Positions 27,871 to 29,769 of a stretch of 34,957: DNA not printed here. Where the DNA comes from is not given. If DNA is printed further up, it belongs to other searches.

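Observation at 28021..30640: Two-gene operon: cytidylyltransferase-like / radical-SAM / SPASM fusion protein, translationally coupled to a GT-A-like glycosyltransferase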

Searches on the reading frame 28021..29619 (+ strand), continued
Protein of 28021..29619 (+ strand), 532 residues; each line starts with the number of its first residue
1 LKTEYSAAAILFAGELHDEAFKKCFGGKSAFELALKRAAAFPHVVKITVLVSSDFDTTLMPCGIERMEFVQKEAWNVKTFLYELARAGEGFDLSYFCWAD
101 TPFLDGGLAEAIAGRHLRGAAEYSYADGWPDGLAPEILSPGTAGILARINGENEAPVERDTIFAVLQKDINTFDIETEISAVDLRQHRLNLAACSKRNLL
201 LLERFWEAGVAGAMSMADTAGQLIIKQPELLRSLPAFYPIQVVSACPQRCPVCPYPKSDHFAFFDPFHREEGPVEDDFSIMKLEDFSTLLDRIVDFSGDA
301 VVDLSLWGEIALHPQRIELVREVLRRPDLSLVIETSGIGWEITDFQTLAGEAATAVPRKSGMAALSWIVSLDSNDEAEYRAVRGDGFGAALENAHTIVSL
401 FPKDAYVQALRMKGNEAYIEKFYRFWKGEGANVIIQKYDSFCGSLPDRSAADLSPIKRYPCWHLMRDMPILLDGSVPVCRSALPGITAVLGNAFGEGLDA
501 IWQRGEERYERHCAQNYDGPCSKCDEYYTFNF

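Call 36: find_homologous_proteins(query=A4, max_evalue=1e-10)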
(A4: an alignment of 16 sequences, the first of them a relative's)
Query A4 (16 sequences) (518 aa, profile of the alignment): 1213 proteins with E <= 1e-10 among 8000 candidates; the best 120 are listed.
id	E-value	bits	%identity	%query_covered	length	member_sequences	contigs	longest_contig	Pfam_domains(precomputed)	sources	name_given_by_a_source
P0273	5.7e-192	657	100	100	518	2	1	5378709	PF13186.12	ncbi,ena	-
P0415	7.9e-189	647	43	97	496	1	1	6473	PF13186.12,PF04055.28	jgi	jgi:spiro-SPASM protein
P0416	9.3e-189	646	44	97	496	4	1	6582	PF13186.12,PF04055.28,PF12804.14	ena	-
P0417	1.2e-188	646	46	97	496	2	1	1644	PF13186.12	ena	-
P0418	1.9e-188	645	45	97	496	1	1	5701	PF13186.12,PF04055.28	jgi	-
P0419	5.8e-188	644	45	97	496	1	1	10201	PF13186.12,PF04055.28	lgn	-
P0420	6.9e-187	640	45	97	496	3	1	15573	PF13186.12,PF04055.28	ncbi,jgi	-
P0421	2.3e-186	638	45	98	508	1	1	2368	PF13186.12,PF04055.28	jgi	jgi:spiro-SPASM protein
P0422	4.0e-186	638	45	98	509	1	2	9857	PF13186.12,PF04055.28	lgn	-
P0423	5.2e-186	637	45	97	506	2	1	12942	PF13186.12,PF04055.28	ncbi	-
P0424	6.6e-186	637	44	97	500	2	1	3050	PF13186.12,PF04055.28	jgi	-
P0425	7.5e-186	637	46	97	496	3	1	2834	PF13186.12,PF04055.28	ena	-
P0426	9.1e-186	636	44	97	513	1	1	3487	PF13186.12,PF04055.28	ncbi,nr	ncbi:MAG: spiro-SPASM protein [Spirochaeta sp.]|nr:spiro-SPASM protein [Spirochaeta sp.]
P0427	1.1e-185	636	44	98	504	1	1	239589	PF13186.12,PF04055.28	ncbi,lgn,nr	ncbi:MAG: spiro-SPASM protein [Spirochaetales bacterium]|nr:spiro-SPASM protein [Spirochaetales bact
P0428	1.3e-185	636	43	98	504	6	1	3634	PF13186.12,PF04055.28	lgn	-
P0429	2.1e-185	635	44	97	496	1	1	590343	PF13186.12,PF04055.28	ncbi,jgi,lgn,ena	-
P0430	1.1e-184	633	44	97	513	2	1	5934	PF13186.12,PF04055.28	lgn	-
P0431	4.7e-184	631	45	97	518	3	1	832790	PF13186.12,PF04055.28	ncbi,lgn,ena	-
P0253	9.4e-184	630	43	98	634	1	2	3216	PF13186.12,PF04055.28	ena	-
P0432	1.1e-183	630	43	98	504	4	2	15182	PF13186.12,PF04055.28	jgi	jgi:spiro-SPASM protein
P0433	2.1e-183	629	44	97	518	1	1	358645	PF13186.12,PF04055.28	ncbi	-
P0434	2.7e-183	628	45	97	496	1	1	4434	PF13186.12,PF04055.28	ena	-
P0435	3.8e-183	628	44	97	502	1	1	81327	PF13186.12,PF04055.28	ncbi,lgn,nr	ncbi:MAG: spiro-SPASM protein [Spirochaetales bacterium]|nr:spiro-SPASM protein [Spirochaetales bact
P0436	4.2e-183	628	46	97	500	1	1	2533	PF13186.12,PF04055.28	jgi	-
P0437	4.6e-183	628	41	97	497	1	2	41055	PF13186.12,PF04055.28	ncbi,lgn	ncbi:MAG: spiro-SPASM protein [Spirochaetia bacterium]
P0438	6.5e-183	627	45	97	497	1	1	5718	PF13186.12,PF04055.28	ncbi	-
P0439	9.6e-183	627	44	97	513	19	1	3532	PF13186.12,PF04055.28,PF12804.14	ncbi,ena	-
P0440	1.1e-182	626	44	97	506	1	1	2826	PF13186.12,PF04055.28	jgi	jgi:spiro-SPASM protein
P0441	1.4e-182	626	44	96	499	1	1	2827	PF13186.12,PF04055.28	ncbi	ncbi:MAG: spiro-SPASM protein [Spirochaetota bacterium]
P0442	1.8e-182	626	44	97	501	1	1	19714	PF13186.12,PF04055.28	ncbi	-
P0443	2.0e-182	625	45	97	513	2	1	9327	PF13186.12,PF04055.28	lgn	-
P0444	2.0e-182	625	45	97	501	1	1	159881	PF13186.12,PF04055.28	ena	-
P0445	4.8e-182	624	44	97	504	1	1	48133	PF13186.12,PF04055.28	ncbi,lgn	-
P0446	4.8e-182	624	44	97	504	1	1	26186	PF13186.12,PF04055.28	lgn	-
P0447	8.1e-182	623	43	98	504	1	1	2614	PF13186.12,PF04055.28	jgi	jgi:spiro-SPASM protein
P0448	3.8e-181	621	42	97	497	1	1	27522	PF13186.12,PF04055.28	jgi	jgi:spiro-SPASM protein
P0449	4.5e-181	621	43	97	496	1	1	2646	PF13186.12,PF04055.28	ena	-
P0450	4.9e-181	621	45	97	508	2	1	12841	PF13186.12,PF04055.28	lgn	-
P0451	5.0e-181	621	42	97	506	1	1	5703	PF13186.12,PF04055.28,PF12804.14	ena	-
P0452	6.8e-181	620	44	97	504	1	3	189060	PF13186.12,PF04055.28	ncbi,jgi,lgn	-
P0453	7.6e-181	620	47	97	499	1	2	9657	PF13186.12,PF04055.28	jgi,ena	-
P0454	9.3e-181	620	43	97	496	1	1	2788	PF13186.12,PF04055.28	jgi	-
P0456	1.6e-180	619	43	97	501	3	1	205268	PF13186.12,PF04055.28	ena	-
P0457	1.7e-180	619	43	97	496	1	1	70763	PF13186.12,PF04055.28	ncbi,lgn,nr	ncbi:MAG: spiro-SPASM protein [Spirochaetales bacterium]|nr:spiro-SPASM protein [Spirochaetales bact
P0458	3.7e-180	618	47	97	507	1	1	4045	PF13186.12,PF04055.28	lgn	-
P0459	6.5e-180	617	43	97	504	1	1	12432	PF13186.12,PF04055.28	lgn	-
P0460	1.1e-179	616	45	97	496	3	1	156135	PF13186.12,PF04055.28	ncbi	-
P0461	1.1e-179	616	41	97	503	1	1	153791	PF13186.12,PF04055.28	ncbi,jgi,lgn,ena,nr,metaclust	ncbi:MAG: spiro-SPASM protein [Spirochaetes bacterium]|nr:spiro-SPASM protein [Spirochaetota bacteri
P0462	1.3e-179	616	43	97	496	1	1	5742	PF13186.12,PF04055.28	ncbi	-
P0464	1.6e-179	616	42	97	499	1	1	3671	PF13186.12,PF04055.28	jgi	jgi:spiro-SPASM protein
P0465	2.3e-179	615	41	97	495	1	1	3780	PF13186.12,PF04055.28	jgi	jgi:spiro-SPASM protein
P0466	6.5e-179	614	43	97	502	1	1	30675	PF13186.12,PF04055.28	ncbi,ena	-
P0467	6.7e-179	614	45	97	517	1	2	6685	PF13186.12,PF04055.28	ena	-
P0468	7.4e-179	614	46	97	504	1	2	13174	PF13186.12,PF04055.28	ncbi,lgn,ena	-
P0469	8.5e-179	613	42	96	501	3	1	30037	PF13186.12,PF04055.28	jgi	-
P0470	9.9e-179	613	42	97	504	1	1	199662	PF13186.12,PF04055.28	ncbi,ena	-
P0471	1.2e-178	613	45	97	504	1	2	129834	PF13186.12,PF04055.28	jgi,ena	-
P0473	1.4e-178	613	41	97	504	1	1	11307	PF13186.12,PF04055.28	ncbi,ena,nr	ncbi:MAG TPA: spiro-SPASM protein [Spirochaetia bacterium]|nr:spiro-SPASM protein [Spirochaetia bact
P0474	1.8e-178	612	43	97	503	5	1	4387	PF13186.12,PF04055.28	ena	-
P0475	1.9e-178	612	46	97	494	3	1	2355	PF13186.12,PF04055.28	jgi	-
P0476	2.4e-178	612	44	97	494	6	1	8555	PF13186.12,PF04055.28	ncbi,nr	ncbi:MAG TPA: spiro-SPASM protein [Spirochaetia bacterium]|nr:spiro-SPASM protein [Spirochaetia bact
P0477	2.6e-178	612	43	95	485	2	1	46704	PF13186.12,PF04055.28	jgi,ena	-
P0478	2.8e-178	612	42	97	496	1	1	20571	PF13186.12,PF04055.28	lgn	-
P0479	2.9e-178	612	41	97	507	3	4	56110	PF13186.12,PF04055.28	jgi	-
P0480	3.6e-178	611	42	97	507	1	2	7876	PF13186.12,PF04055.28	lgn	-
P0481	5.6e-178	611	43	97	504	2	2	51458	PF13186.12,PF04055.28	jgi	-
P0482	5.7e-178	611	43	97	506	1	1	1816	PF13186.12,PF04055.28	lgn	-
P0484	1.5e-177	609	45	97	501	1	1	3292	PF13186.12,PF12804.14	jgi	jgi:spiro-SPASM protein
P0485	1.5e-177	609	45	97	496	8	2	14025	PF13186.12,PF04055.28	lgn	-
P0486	1.7e-177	609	43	97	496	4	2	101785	PF13186.12,PF04055.28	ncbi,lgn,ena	-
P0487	1.9e-177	609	43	97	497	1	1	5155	PF13186.12,PF04055.28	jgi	jgi:spiro-SPASM protein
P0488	2.4e-177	609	41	97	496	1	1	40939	PF13186.12,PF04055.28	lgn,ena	-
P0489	2.4e-177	609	44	97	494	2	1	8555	PF13186.12,PF04055.28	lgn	-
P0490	2.5e-177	609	42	97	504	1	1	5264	PF13186.12,PF04055.28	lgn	-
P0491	4.3e-177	608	41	97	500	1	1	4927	PF13186.12,PF04055.28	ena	-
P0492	5.9e-177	607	44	97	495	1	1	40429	PF13186.12,PF04055.28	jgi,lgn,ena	-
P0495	7.0e-177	607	43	97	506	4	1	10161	PF13186.12,PF04055.28,PF12804.14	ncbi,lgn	-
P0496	8.1e-177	607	40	97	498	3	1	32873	PF13186.12,PF04055.28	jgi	jgi:spiro-SPASM protein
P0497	9.0e-177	607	40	97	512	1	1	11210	PF13186.12,PF04055.28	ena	-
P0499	1.7e-176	606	44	97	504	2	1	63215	PF13186.12,PF04055.28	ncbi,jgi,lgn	jgi:spiro-SPASM protein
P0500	1.7e-176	606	42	97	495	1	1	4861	PF13186.12,PF04055.28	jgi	jgi:spiro-SPASM protein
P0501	2.7e-176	605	43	97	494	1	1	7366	PF13186.12,PF04055.28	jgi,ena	-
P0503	2.8e-176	605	42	97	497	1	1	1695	PF13186.12,PF04055.28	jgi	jgi:spiro-SPASM protein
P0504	2.9e-176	605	36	97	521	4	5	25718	PF13186.12,PF04055.28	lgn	-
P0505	3.3e-176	605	42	97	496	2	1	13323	PF13186.12,PF04055.28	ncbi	-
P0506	4.0e-176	605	43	97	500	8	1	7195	PF13186.12,PF04055.28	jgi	jgi:spiro-SPASM protein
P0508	5.7e-176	604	39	97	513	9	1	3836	PF13186.12,PF04055.28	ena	-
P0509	8.3e-176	604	42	97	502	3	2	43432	PF13186.12,PF04055.28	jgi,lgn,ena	-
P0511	9.3e-176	603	43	97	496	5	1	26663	PF13186.12,PF04055.28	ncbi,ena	-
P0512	9.8e-176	603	43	97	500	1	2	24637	PF13186.12,PF04055.28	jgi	jgi:spiro-SPASM protein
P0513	1.1e-175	603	42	97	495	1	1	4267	PF13186.12,PF04055.28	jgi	jgi:spiro-SPASM protein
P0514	1.2e-175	603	41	97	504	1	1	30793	PF13186.12,PF04055.28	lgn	-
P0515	1.2e-175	603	45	97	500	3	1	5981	PF13186.12,PF04055.28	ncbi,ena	-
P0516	1.2e-175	603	44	97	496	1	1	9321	PF13186.12,PF04055.28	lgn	-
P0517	1.5e-175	603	42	97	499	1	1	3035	PF13186.12,PF04055.28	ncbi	-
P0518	1.7e-175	603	42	97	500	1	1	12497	PF13186.12,PF04055.28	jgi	jgi:spiro-SPASM protein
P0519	1.7e-175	603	44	97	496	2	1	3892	PF13186.12,PF04055.28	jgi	-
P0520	1.8e-175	603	43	97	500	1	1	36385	PF13186.12,PF04055.28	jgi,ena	-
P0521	2.4e-175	602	42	97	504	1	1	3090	PF13186.12,PF04055.28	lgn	-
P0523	4.0e-175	601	42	97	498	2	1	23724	PF13186.12,PF04055.28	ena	-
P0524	4.0e-175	601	44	97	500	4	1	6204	PF13186.12,PF04055.28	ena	-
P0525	5.1e-175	601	43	97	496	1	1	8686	PF13186.12,PF04055.28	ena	-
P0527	7.6e-175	600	42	97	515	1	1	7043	PF13186.12,PF04055.28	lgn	-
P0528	8.3e-175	600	43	97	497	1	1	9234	PF13186.12,PF04055.28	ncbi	ncbi:spiro-SPASM protein [Salinispira pacifica]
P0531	3.3e-174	598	44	97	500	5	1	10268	PF13186.12,PF04055.28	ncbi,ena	-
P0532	3.9e-174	598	43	97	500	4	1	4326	PF13186.12,PF04055.28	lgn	-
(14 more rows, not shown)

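Call 39: find_encoding_contigs(protein=P0273, flank=8000, max_places=3)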
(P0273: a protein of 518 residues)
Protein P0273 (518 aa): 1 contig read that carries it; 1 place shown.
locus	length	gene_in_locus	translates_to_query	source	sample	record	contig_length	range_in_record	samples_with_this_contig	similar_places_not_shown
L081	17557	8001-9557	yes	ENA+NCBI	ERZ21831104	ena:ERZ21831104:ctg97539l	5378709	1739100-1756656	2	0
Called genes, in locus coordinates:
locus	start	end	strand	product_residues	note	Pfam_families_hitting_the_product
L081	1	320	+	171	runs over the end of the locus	-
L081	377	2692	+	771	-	-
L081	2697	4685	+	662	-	PF22745:Nlig-Ia, PF01653:DNA_ligase_aden, PF03120:OB_DNA_ligase, PF12826:HHH_2 (weak), PF14520:HHH_5, PF00533:BRCT, PF12738:PTCB-BRCT (weak)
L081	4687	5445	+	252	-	PF05711:TylF, PF13578:Methyltransf_24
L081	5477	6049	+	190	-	-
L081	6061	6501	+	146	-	PF02643:DUF192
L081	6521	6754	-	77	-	PF02609:Exonuc_VII_S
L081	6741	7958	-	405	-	PF13742:tRNA_anti_2, PF01336:tRNA_anti-codon, PF02601:Exonuc_VII_L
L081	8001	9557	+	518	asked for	PF13186:SPASM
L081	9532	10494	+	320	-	-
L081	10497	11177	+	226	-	PF02348:CTP_transf_3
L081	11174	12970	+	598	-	PF13489:Methyltransf_23, PF08241:Methyltransf_11, PF08242:Methyltransf_12, PF13649:Methyltransf_25, PF13847:Methyltransf_31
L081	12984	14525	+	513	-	PF01071:GARS_A, PF02222:ATP-grasp (faint), PF02655:ATP-grasp_3, PF02786:CPSase_L_D2 (weak), PF07478:Dala_Dala_lig_C (faint), PF13535:ATP-grasp_4, PF18603:LAL_C2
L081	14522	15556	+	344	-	PF01520:Amidase_3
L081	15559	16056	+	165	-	PF10646:Germane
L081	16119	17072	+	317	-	PF04620:FlaA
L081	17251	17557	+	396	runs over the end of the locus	-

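Call 43: search_protein_families(library=pfam, proteins=[L004:5252-5944:+, L004:5941-7809:+, L006:5173-6798:+, L006:6795-7889:+, L006:7886-8374:+, L006:8497-9513:+, L081:9532-10494:+, L081:10497-11177:+, L081:11174-12970:+], max_evalue=0.01)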
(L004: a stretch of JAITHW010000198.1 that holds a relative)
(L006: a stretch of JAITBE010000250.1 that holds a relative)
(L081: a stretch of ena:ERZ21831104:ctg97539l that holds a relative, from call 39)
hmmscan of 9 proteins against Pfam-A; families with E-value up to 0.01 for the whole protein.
L004:5252-5944:+ (230 aa): 2 families
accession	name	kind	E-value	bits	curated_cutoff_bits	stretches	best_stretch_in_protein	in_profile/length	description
PF02348.25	CTP_transf_3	-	2.8e-24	86.6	22.6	1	3-200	1-206/217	Cytidylyltransferase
PF12804.13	NTP_transf_3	-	3.8e-08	34.1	27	1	17-121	15-119/160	MobA-like NTP transferase domain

L004:5941-7809:+ (622 aa): 6 families
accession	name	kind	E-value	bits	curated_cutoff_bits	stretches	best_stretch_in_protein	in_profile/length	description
PF13489.12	Methyltransf_23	-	9e-24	84.5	27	1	407-565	8-161/164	Methyltransferase domain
PF08241.18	Methyltransf_11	-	4.7e-15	56.4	21.2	1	426-520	1-95/95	Methyltransferase domain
PF08242.18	Methyltransf_12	-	1.2e-13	52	30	1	426-518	1-98/98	Methyltransferase domain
PF13649.12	Methyltransf_25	-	1.1e-11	45.7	27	1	426-516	2-97/97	Methyltransferase domain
PF13847.12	Methyltransf_31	-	1.5e-09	38.1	27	1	423-524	5-113/145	Methyltransferase domain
PF03141.22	Methyltransf_29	-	0.00023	20.3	23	1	401-525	95-222/506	Putative S-adenosyl-L-methionine-dependent methyltransferase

L006:5173-6798:+ (541 aa): 9 families
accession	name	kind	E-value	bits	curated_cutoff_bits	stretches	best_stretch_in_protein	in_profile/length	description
PF18603.7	LAL_C2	-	4.1e-16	59.4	29.4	1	327-401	2-78/78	L-amino acid ligase C-terminal domain 2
PF13535.11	ATP-grasp_4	-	4.8e-14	52.7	27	1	144-284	2-156/160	ATP-grasp domain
PF02655.19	ATP-grasp_3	-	1.2e-09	38.9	23.2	1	108-282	1-159/160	ATP-grasp domain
PF07478.18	Dala_Dala_lig_C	-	7.6e-06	26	24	1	118-198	2-88/204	D-ala D-ala ligase C-terminus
PF02786.22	CPSase_L_D2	-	9.4e-05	22.5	19.8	1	142-194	36-92/211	Carbamoyl-phosphate synthase L chain, ATP binding domain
PF01071.24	GARS_A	-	0.00023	21.5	27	1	110-213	2-111/194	Phosphoribosylglycinamide synthetase, ATP-grasp (A) domain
PF18130.6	ATPgrasp_N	-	0.00029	21.8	27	1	25-99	4-81/81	ATP-grasp N-terminal domain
PF15632.11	ATPgrasp_Ter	-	0.0018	18.5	29.1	0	185-208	5-28/131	ATP-grasp in the biosynthetic pathway with Ter operon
PF21360.3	PylC-like_N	-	0.0064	17.1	27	0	9-63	1-57/96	PylC-like, N-terminal domain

L006:6795-7889:+ (364 aa): 1 family
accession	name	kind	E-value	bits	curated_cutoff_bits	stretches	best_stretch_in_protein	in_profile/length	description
PF01520.23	Amidase_3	-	5.5e-48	163.7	27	1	133-348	1-173/174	N-acetylmuramoyl-L-alanine amidase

L006:7886-8374:+ (162 aa): 0 families

L006:8497-9513:+ (338 aa): 1 family
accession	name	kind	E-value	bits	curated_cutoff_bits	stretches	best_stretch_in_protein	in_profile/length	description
PF04620.18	FlaA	-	1.3e-74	251.2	25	1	44-284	3-230/230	Flagellar filament outer layer protein Flaa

L081:9532-10494:+ (320 aa): 0 families

L081:10497-11177:+ (226 aa): 2 families
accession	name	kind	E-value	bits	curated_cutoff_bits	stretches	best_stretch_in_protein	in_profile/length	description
PF02348.25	CTP_transf_3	-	4e-29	102.4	22.6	1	5-174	2-171/217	Cytidylyltransferase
PF12804.13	NTP_transf_3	-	0.00015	22.4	27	1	12-120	13-117/160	MobA-like NTP transferase domain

L081:11174-12970:+ (598 aa): 6 families
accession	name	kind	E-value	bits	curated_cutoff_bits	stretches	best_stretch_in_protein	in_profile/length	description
PF13489.12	Methyltransf_23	-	4e-24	85.6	27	1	398-544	20-162/164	Methyltransferase domain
PF08242.18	Methyltransf_12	-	6.4e-13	49.7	30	1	405-496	1-98/98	Methyltransferase domain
PF08241.18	Methyltransf_11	-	1.7e-12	48.2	21.2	1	405-498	1-95/95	Methyltransferase domain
PF13649.12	Methyltransf_25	-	2.6e-11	44.5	27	1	405-494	2-97/97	Methyltransferase domain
PF13847.12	Methyltransf_31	-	2.8e-09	37.2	27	1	404-502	7-113/145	Methyltransferase domain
PF02353.26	CMAS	-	0.00012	21.9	27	1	403-500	65-166/273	Mycolic acid cyclopropane synthetase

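Call 44: predict_structure(alignment_id=A5)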
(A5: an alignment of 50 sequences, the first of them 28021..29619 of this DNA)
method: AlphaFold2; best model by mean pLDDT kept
length: 532 residues; sequences in the alignment: 50
mean_pLDDT: 90.6   pTM: 0.90
mean pLDDT of the five models: 90.6, 90.3, 89.7, 89.6, 89.3
residues with pLDDT >= 90: 417; 70-90: 70; 50-70: 23; < 50: 22
segments of 3 or more residues with pLDDT < 50: 258-275, 529-532
pLDDT, mean of each block of 10 residues (from residue 1): 85 96 97 97 98 93 90 97 98 98 98 97 97 97 98 95 96 96 90 96 97 94 94 95 88 66 45 59 98 97 94 97 98 96 98 95 96 94 93 98 96 92 96 90 81 68 89 91 69 97 95 88 64 32
secondary structure, 60 per line:
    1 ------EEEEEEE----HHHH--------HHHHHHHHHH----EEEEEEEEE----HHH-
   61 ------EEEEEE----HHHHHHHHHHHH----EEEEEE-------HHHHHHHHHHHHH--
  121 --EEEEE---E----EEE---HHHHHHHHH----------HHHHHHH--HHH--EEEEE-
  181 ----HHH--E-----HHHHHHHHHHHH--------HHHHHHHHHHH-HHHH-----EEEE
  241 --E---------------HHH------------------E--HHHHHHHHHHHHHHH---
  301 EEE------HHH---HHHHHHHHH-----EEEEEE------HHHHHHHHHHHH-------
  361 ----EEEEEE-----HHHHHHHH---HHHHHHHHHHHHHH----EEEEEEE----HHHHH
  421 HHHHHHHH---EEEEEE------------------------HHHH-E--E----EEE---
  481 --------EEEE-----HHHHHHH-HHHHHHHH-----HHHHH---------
elements in order: E7-13 H18-21 H30-39 E44-52 E67-72 H77-88 E93-98 H106-118 E123-127 E136-138 H142-150 H161-167 E175-179 H196-207 H216-226 H228-231 E237-240 H283-297 E301-303 H316-324 E330-335 H342-353 E365-370 H376-383 H387-400 E405-411 H416-428 E432-437 H462-465 E475-477 E489-492 H498-504 H506-513 H519-523
